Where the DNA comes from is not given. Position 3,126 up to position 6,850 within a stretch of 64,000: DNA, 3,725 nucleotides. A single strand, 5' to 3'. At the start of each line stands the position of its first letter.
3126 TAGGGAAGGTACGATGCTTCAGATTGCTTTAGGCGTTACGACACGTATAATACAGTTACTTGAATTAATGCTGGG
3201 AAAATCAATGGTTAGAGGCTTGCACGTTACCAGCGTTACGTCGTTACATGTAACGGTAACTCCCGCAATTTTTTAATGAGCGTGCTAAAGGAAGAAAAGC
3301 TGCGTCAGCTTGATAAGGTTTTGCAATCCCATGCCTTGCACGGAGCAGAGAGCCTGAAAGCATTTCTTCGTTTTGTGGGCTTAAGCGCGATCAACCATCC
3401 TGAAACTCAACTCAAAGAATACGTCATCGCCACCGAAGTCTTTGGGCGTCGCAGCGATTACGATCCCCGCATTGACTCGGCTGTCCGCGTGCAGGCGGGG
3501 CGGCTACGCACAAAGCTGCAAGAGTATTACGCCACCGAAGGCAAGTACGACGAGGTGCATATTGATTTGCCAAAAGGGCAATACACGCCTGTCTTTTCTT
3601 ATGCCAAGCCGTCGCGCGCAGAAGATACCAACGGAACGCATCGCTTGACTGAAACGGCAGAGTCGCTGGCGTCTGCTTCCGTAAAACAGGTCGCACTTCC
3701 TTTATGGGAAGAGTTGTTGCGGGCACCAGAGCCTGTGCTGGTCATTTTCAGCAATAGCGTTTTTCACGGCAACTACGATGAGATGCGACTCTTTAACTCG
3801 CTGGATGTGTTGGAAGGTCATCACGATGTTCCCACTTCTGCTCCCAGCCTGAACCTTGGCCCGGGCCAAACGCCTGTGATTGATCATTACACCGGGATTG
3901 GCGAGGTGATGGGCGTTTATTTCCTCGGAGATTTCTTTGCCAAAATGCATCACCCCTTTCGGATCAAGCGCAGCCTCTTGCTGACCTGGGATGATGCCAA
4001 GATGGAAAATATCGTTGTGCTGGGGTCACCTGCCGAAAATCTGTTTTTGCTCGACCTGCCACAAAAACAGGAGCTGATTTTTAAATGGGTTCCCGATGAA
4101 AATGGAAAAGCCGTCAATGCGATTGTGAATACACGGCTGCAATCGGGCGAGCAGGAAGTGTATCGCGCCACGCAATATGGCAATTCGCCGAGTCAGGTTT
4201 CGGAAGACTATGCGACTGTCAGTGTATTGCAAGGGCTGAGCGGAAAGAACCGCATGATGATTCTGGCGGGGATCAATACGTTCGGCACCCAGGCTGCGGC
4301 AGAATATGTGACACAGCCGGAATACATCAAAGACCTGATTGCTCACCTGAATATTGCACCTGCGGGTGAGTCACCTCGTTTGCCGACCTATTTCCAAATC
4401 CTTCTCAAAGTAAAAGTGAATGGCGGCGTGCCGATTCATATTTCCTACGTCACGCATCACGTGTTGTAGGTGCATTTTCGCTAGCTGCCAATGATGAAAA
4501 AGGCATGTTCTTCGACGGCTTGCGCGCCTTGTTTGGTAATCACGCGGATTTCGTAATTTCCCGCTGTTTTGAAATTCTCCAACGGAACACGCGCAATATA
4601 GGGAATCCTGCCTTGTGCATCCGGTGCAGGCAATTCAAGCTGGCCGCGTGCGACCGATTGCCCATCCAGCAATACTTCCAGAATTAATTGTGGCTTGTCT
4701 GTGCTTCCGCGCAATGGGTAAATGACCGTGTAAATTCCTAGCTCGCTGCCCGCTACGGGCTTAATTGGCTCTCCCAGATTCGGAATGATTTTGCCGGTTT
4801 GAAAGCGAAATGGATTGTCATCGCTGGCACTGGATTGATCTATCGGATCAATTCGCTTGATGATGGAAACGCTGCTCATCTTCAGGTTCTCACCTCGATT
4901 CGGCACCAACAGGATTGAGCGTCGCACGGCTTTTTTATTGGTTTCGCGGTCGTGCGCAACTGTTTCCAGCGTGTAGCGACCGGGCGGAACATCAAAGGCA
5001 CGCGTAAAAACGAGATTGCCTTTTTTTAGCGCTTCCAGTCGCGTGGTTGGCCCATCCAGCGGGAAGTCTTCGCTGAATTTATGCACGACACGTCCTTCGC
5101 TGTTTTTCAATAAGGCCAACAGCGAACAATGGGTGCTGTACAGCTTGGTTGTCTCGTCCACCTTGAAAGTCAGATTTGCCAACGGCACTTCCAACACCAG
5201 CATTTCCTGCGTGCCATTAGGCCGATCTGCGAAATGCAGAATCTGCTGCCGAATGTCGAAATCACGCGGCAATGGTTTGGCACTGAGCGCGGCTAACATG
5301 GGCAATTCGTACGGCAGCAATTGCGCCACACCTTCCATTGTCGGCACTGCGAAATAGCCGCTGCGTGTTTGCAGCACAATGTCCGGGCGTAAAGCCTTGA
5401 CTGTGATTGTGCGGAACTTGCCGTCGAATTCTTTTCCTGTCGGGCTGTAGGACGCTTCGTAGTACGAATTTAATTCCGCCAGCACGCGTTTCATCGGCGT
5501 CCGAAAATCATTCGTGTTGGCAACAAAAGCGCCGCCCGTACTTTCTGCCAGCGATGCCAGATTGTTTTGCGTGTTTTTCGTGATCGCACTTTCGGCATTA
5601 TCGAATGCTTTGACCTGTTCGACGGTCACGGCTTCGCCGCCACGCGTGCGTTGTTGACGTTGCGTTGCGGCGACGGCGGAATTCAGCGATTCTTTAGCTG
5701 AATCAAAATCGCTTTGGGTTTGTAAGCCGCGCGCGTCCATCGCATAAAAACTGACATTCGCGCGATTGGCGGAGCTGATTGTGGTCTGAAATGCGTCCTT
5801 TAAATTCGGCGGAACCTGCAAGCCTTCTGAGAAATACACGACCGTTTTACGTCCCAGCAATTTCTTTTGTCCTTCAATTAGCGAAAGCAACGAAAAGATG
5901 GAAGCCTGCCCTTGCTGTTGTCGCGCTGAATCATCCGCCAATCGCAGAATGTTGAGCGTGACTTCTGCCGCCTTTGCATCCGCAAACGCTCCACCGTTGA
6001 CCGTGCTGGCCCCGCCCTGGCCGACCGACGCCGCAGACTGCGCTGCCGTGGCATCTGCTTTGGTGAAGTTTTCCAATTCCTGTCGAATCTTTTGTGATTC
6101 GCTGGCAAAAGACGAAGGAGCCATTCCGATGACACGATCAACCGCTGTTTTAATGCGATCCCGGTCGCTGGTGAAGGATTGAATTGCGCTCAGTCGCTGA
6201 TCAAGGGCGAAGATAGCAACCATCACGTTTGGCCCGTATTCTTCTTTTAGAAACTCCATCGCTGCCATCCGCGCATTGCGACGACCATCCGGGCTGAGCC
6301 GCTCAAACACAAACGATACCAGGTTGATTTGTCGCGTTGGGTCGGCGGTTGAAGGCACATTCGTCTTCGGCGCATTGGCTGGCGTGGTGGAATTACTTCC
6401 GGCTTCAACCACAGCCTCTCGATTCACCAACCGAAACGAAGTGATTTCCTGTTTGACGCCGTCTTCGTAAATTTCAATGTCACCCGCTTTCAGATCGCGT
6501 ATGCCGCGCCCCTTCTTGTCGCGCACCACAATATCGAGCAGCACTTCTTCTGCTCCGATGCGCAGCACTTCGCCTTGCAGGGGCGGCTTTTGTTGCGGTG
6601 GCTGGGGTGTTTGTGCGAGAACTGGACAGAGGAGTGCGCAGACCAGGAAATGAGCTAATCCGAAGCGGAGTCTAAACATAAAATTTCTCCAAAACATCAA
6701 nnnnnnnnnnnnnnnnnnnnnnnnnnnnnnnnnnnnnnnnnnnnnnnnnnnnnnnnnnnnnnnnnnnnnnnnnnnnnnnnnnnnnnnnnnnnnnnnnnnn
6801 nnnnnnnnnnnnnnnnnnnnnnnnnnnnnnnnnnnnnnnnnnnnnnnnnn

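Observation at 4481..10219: Translationally coupled, all-secreted operon: TPR - TPR - heptaheme cytochrome c - Acidobacterial VWA protein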

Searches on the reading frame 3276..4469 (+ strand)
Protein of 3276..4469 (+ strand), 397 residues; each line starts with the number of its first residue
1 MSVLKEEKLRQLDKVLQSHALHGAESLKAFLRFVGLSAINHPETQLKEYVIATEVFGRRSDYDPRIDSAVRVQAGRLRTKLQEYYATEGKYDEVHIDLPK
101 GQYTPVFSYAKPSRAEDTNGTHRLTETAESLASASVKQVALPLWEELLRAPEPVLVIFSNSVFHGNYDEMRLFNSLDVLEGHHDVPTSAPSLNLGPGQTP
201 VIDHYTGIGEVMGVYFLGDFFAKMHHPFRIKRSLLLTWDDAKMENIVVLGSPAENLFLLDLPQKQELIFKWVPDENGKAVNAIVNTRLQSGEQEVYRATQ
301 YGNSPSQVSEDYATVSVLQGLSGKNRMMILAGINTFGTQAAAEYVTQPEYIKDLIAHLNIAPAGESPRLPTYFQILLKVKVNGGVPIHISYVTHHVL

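Call 5: search_protein_families(library=pfam, proteins=[window:3276-4469:+], max_evalue=0.01)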
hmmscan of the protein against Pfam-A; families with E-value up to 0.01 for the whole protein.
window:3276-4469:+ (397 aa): 0 families

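Call 6: search_protein_families(library=ncbifam, proteins=[window:3276-4469:+], max_evalue=0.01)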
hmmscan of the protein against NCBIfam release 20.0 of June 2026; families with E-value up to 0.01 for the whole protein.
window:3276-4469:+ (397 aa): 0 families

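Call 63: search_protein_families(library=pfam, proteins=[window:3276-4469:+], max_evalue=10)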
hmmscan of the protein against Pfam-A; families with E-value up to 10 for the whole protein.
window:3276-4469:+ (397 aa): 1 family
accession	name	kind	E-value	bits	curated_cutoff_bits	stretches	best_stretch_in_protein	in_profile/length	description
PF18087.6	RuBisCo_chap_C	-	0.14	12.4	25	1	134-162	48-76/138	Rubisco Assembly chaperone C-terminal domain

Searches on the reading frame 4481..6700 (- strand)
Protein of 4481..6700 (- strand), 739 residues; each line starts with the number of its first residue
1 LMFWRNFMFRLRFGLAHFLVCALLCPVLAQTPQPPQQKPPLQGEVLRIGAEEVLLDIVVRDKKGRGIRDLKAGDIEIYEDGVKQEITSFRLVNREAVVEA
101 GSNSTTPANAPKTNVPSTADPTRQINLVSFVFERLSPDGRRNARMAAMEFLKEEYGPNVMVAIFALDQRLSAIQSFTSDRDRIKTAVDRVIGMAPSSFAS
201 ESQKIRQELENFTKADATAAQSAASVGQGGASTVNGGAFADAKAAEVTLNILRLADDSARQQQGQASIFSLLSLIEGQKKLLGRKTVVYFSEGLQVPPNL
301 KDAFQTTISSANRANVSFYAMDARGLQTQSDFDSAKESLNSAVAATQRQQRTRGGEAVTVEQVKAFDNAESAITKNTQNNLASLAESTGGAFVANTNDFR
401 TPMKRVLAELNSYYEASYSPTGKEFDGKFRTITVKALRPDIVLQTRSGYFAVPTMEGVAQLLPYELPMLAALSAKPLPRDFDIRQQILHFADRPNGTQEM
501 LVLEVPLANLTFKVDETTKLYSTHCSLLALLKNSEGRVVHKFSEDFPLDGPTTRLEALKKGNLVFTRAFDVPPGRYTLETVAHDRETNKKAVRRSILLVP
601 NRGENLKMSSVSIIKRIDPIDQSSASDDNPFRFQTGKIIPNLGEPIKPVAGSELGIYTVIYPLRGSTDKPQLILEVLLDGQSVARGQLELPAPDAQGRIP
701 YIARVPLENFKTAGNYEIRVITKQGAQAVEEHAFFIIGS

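Call 5: search_protein_families(library=pfam, proteins=[window:4481-6700:-], max_evalue=0.01)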
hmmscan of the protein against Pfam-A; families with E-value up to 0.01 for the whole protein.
window:4481-6700:- (739 aa): 0 families

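Call 6: search_protein_families(library=ncbifam, proteins=[window:4481-6700:-], max_evalue=0.01)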
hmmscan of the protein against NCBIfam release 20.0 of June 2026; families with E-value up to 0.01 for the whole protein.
window:4481-6700:- (739 aa): 1 family
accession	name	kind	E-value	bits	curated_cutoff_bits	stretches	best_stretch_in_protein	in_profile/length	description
TIGR03436.1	acidobact_VWFA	subfamily_domain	8.4e-64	216.1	81.25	1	45-451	2-323/324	VWA domain-containing protein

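Call 25: search_solved_structures(query=window:4481-6697:-, max_evalue=1)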
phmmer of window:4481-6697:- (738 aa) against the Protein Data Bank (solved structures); distinct sequences matched with E-value up to 1: 0.
